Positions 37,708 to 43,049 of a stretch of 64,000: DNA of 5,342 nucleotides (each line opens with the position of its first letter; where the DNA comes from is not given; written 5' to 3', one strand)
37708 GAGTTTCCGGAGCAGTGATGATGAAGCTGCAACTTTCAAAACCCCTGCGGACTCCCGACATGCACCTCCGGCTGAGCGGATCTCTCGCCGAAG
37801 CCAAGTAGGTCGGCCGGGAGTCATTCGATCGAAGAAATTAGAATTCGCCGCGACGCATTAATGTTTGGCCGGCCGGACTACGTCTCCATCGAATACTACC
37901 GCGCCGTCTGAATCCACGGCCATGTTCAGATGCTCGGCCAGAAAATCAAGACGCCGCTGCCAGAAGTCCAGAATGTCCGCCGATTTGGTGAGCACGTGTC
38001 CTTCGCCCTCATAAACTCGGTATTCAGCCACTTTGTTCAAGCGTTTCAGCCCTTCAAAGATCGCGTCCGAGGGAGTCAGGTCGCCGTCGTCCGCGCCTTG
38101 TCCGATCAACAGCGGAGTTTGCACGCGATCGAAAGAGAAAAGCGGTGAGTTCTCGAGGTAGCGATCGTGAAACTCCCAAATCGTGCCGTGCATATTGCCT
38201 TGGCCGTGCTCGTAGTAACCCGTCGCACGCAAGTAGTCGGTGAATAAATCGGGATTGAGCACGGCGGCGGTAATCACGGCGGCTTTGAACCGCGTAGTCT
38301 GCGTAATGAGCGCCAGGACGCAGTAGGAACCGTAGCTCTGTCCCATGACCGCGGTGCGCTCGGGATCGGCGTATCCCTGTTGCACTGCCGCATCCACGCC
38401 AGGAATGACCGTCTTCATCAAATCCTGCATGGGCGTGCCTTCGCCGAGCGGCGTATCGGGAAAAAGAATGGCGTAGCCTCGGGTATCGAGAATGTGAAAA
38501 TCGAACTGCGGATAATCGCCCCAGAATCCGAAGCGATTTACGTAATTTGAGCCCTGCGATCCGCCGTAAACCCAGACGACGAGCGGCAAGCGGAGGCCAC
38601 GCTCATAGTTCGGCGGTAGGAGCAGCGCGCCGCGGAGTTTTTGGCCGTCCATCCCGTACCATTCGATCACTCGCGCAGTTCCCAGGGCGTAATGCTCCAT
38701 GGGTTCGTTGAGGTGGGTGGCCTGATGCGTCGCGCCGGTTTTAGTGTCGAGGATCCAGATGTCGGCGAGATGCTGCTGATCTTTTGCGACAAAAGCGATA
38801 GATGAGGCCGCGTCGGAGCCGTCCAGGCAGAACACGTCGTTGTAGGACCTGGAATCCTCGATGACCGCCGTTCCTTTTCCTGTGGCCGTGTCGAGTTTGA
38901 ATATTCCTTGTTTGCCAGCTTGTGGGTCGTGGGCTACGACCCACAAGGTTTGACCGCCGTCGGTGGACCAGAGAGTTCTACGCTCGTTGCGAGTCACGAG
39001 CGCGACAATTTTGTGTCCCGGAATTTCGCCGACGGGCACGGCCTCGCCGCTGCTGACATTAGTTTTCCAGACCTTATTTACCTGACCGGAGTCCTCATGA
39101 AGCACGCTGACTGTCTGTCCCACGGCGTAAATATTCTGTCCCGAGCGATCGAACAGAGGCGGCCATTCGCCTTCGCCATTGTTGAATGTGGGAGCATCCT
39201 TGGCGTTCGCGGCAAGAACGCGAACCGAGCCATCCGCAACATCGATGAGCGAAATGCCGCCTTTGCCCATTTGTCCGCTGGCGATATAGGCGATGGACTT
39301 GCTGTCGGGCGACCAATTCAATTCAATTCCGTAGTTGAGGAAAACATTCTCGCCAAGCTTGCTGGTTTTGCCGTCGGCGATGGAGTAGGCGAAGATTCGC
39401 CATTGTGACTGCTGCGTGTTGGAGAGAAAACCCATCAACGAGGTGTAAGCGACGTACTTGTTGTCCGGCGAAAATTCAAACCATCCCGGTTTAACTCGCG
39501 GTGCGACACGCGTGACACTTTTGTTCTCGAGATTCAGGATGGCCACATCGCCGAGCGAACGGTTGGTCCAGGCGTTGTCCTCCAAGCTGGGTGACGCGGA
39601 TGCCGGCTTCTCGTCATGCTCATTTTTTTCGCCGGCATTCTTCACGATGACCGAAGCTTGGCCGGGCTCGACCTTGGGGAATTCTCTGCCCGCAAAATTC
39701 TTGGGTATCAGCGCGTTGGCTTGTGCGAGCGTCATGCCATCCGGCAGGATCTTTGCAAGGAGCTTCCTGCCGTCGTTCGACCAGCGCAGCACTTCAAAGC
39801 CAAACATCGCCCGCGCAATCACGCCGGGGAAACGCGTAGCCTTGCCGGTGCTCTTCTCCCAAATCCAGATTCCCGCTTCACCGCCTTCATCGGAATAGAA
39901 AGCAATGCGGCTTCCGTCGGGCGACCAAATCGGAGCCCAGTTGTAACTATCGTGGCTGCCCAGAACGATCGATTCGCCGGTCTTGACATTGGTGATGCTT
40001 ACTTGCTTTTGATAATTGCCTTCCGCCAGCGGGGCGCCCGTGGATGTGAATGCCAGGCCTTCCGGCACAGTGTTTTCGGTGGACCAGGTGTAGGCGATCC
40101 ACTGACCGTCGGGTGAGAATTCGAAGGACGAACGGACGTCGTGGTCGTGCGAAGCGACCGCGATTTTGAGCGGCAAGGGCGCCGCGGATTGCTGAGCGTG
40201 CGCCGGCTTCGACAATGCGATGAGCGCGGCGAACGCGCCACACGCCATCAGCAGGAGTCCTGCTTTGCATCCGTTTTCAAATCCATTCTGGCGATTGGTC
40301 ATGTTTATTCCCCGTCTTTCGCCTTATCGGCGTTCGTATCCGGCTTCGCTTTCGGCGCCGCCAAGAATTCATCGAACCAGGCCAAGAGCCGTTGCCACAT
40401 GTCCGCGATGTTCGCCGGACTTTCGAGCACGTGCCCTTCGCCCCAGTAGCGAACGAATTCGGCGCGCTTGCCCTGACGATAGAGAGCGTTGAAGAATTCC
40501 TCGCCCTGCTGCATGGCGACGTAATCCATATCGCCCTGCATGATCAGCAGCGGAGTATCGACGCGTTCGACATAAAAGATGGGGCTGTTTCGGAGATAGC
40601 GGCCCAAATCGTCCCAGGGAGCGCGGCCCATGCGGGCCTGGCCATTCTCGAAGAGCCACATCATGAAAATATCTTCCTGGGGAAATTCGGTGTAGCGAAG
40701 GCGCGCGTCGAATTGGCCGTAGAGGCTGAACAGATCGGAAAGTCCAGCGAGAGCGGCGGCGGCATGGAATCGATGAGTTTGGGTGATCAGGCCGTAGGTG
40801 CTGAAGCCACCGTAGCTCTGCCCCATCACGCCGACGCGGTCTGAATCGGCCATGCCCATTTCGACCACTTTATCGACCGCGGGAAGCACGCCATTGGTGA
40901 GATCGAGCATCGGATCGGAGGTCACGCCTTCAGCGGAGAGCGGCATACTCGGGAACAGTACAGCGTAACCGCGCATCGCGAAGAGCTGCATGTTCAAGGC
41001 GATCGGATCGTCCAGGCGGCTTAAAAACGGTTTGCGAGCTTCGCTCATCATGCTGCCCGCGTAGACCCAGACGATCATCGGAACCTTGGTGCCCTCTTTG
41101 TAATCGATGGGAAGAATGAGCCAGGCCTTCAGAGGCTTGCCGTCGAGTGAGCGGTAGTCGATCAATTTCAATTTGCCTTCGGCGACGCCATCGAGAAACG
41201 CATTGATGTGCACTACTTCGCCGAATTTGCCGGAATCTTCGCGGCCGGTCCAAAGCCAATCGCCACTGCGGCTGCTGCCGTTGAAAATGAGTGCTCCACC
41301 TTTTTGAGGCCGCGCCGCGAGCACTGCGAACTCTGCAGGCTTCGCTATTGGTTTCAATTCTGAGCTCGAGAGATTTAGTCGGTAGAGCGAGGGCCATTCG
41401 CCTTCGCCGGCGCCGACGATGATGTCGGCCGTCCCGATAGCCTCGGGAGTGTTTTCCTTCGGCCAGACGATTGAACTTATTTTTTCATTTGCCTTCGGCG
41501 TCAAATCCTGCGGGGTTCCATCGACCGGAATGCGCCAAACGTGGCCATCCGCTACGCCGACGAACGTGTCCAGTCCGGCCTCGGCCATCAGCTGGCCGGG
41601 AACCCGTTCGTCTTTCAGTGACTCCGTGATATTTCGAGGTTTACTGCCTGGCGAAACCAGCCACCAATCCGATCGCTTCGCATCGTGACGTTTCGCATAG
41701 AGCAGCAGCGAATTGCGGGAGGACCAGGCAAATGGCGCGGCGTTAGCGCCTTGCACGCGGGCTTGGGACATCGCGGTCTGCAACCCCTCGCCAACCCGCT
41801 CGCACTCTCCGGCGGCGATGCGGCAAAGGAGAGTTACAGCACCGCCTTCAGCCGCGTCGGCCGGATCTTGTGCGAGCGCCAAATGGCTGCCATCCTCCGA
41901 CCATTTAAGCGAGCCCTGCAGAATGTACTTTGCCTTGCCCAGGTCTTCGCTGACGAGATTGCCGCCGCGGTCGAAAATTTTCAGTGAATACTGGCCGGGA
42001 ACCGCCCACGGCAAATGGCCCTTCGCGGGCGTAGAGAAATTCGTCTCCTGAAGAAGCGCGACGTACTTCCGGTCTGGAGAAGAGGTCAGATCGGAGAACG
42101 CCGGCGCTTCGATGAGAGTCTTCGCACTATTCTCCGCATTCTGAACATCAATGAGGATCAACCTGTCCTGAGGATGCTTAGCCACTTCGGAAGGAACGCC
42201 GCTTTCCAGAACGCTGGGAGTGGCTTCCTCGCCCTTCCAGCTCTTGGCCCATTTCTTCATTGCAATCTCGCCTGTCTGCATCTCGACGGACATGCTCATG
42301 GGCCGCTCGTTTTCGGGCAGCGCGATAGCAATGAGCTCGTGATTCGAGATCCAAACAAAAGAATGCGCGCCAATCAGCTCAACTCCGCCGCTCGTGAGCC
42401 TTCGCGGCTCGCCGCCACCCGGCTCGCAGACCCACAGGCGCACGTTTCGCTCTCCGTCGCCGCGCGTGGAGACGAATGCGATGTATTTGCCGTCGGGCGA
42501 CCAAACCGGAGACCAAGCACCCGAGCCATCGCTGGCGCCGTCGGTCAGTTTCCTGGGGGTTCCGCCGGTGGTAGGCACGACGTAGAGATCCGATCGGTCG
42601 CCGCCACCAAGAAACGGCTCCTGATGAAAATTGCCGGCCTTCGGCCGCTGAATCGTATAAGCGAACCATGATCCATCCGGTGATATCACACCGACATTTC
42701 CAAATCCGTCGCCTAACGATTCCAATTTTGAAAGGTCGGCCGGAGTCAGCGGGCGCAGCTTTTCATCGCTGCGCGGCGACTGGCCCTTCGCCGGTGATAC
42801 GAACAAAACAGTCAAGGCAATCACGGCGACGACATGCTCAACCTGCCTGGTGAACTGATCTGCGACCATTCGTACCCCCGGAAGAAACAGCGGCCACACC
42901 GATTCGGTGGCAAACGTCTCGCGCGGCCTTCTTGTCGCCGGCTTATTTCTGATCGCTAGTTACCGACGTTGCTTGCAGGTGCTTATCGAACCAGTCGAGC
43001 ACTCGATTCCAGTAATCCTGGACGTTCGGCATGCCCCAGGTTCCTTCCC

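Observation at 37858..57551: ECF sigma / ZAS anti-sigma / TonB-dependent receptor / four tandem exported S9 peptidases, facing a giant TPPII-like subtilase: candidate TonB-dependent protein and peptide utilisation locus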

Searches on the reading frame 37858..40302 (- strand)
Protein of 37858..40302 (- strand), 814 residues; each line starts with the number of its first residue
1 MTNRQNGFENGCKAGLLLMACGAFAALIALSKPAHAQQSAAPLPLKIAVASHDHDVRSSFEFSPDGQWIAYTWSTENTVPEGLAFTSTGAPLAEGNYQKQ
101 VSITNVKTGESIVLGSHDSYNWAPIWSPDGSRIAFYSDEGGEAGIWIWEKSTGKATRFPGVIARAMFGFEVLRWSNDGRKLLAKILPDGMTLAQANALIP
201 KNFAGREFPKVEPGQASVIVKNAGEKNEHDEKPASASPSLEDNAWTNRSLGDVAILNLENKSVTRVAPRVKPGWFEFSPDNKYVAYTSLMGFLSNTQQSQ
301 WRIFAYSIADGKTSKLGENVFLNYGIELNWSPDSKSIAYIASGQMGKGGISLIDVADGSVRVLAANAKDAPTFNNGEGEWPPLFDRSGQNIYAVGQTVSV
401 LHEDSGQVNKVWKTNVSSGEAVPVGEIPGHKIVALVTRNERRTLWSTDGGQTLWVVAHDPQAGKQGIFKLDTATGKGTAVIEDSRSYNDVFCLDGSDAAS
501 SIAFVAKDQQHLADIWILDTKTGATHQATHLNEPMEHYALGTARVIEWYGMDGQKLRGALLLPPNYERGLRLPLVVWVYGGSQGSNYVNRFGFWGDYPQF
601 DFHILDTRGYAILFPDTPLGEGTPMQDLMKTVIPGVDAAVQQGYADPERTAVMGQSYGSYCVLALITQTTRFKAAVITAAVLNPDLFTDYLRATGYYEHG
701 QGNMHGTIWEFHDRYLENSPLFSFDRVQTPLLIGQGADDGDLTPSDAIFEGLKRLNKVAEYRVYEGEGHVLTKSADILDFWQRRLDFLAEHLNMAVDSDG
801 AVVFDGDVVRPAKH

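Call 3: search_protein_families(library=pfam, proteins=[window:37858-40302:-], max_evalue=0.01)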
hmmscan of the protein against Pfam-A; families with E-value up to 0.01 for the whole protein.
window:37858-40302:- (814 aa): 7 families
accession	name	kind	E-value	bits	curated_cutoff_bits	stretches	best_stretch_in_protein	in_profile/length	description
PF00326.27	Peptidase_S9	-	4e-23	82.5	22.6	1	629-794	45-212/213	Prolyl oligopeptidase family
PF07676.18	PD40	-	7.3e-17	61.3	20.9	1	118-147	8-38/38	WD40-like Beta Propeller Repeat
PF25174.1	Beta-prop_THOC3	-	6e-09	35.7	305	0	82-135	218-271/272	THOC3 beta-propeller domain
PF00930.27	DPPIV_N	-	1.6e-06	27.5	22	0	96-157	20-77/354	Dipeptidyl peptidase IV (DPP IV) N-terminal region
PF00756.26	Esterase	-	0.00013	22.2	22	0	645-770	112-230/251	Putative esterase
PF05345.18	He_PIG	-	0.00086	20.1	24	0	48-108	9-84/96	Putative Ig domain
PF12146.15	Hydrolase_4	-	0.0027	17.5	27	0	598-685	30-114/239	Serine aminopeptidase, S33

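Call 4: search_protein_families(library=ncbifam, proteins=[window:37858-40302:-], max_evalue=0.01)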
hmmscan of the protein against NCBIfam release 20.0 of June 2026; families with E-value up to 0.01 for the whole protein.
window:37858-40302:- (814 aa): 4 families
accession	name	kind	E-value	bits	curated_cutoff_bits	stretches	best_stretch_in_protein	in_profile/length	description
NF033523.0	lasso_peptidase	equivalog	5.7e-44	150.9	400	2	437-790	275-635/638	Atxe2 family lasso peptide isopeptidase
NF053518.1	DipepPtdsDpp5Prph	equivalog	3.6e-28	98.5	900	2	441-784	301-645/655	dipeptidyl-peptidase Dpp5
TIGR02800.1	propeller_TolB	equivalog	2.1e-16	59.9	343.15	2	98-158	258-318/418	Tol-Pal system beta propeller repeat protein TolB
NF002183.0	PRK01029.1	equivalog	1.3e-06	27.7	405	1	113-156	321-364/429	Tol-Pal system protein TolB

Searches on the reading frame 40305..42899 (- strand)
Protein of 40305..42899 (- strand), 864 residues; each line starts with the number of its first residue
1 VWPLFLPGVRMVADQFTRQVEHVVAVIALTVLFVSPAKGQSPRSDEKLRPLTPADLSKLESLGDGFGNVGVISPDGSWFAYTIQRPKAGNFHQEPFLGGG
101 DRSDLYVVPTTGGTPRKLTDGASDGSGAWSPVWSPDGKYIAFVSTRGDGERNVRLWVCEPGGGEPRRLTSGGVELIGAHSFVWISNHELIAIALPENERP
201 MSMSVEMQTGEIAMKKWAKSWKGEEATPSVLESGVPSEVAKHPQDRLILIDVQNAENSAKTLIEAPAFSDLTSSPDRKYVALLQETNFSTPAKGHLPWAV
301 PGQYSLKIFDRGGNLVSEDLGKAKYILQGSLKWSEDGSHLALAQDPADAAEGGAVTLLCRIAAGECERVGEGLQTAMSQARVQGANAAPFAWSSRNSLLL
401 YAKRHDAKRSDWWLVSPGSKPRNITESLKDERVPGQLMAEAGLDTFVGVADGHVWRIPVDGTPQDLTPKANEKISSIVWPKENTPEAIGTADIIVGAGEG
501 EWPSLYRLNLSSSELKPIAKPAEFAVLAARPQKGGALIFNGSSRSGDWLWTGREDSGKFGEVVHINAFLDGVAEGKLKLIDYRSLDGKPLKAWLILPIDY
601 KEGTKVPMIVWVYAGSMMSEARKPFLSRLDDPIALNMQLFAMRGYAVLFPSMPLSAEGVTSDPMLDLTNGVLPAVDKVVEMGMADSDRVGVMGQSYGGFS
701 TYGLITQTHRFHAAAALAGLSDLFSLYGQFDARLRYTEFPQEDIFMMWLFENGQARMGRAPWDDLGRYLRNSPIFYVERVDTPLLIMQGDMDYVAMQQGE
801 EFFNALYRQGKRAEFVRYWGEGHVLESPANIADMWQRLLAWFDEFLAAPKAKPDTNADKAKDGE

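Call 3: search_protein_families(library=pfam, proteins=[window:40305-42899:-], max_evalue=0.01)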
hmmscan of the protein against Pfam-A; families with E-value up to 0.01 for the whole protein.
window:40305-42899:- (864 aa): 7 families
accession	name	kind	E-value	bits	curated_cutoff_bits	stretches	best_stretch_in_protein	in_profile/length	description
PF00326.27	Peptidase_S9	-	1.4e-25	90.5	22.6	1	671-846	48-210/213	Prolyl oligopeptidase family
PF07676.18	PD40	-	1.5e-11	44.4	20.9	1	130-157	13-38/38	WD40-like Beta Propeller Repeat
PF02129.25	Peptidase_S15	-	1.3e-08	35.3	23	1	586-725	1-134/262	X-Pro dipeptidyl-peptidase (S15 family)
PF20434.5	BD-FAE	-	3.2e-08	33.8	26.8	1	601-806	8-215/215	BD-FAE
PF01738.24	DLH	-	0.00064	19.8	21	0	772-845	134-216/217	Dienelactone hydrolase family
PF12740.14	PETase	-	0.0014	18.5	28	0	682-718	120-156/263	PET hydrolase-like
PF08840.17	BAAT_C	-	0.0027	18.2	20.9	1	686-828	21-163/210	BAAT / Acyl-CoA thioester hydrolase C terminal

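Call 4: search_protein_families(library=ncbifam, proteins=[window:40305-42899:-], max_evalue=0.01)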
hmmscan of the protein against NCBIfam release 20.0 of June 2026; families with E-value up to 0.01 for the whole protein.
window:40305-42899:- (864 aa): 6 families
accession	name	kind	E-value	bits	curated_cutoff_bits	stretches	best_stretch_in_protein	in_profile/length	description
NF053518.1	DipepPtdsDpp5Prph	equivalog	9.8e-35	120.2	900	2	501-846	320-654/655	dipeptidyl-peptidase Dpp5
NF033523.0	lasso_peptidase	equivalog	1.2e-32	113.5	400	2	669-846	476-637/638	Atxe2 family lasso peptide isopeptidase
TIGR02800.1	propeller_TolB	equivalog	1.5e-07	30.7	343.15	1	101-174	257-324/418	Tol-Pal system beta propeller repeat protein TolB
NF050058.1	e_dPHAscl_type1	hypoth_equivalog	0.00045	19.8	150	1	674-721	91-139/276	extracellular catalytic domain type 1 short-chain-length polyhydroxyalkanoate depolymerase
NF002183.0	PRK01029.1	equivalog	0.0038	16.3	405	0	113-173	317-371/429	Tol-Pal system protein TolB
NF007857.0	PRK10566.1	equivalog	0.0074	16.1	201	0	676-721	96-141/249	esterase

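Call 38: search_solved_structures(query=window:40305-42899:-, max_evalue=1e-8)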
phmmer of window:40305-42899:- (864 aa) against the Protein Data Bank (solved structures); distinct sequences matched with E-value up to 1e-8: 12.
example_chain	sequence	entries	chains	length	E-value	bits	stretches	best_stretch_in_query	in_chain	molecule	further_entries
8wt1_A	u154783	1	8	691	3.5e-28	101.5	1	499-846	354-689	S9 family peptidase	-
10eq_A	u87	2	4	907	4.9e-21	77.9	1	577-863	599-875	Isoform 2 of Probable glutamyl endopeptidase, chloroplastic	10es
10et_B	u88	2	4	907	1.6e-20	76.2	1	576-863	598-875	Isoform 2 of Probable glutamyl endopeptidase, chloroplastic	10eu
10eo_A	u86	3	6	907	2.4e-20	75.6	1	577-863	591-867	Isoform 2 of Probable glutamyl endopeptidase, chloroplastic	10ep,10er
5yzm_A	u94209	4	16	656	9.9e-19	70.3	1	671-830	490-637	Acyl-peptide hydrolase, putative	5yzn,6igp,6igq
5yzo_A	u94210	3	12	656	2.7e-18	68.8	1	671-830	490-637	Acyl-peptide hydrolase, putative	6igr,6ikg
7ep9_G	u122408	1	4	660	1.8e-13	52.9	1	585-846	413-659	S9 family peptidase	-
5l8s_A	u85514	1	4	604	3e-12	48.8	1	472-845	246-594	Amino acyl peptidase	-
4hxe_B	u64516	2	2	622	2.1e-11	46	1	582-843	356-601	Putative uncharacterized protein PH0594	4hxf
4hxg_A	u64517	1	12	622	5.4e-11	44.7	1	582-843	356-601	Putative uncharacterized protein PH0594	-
5txc_A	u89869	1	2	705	6.5e-11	44.4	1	556-848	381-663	AtxE2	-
5txe_A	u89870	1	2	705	1.7e-10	43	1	556-848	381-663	AtxE2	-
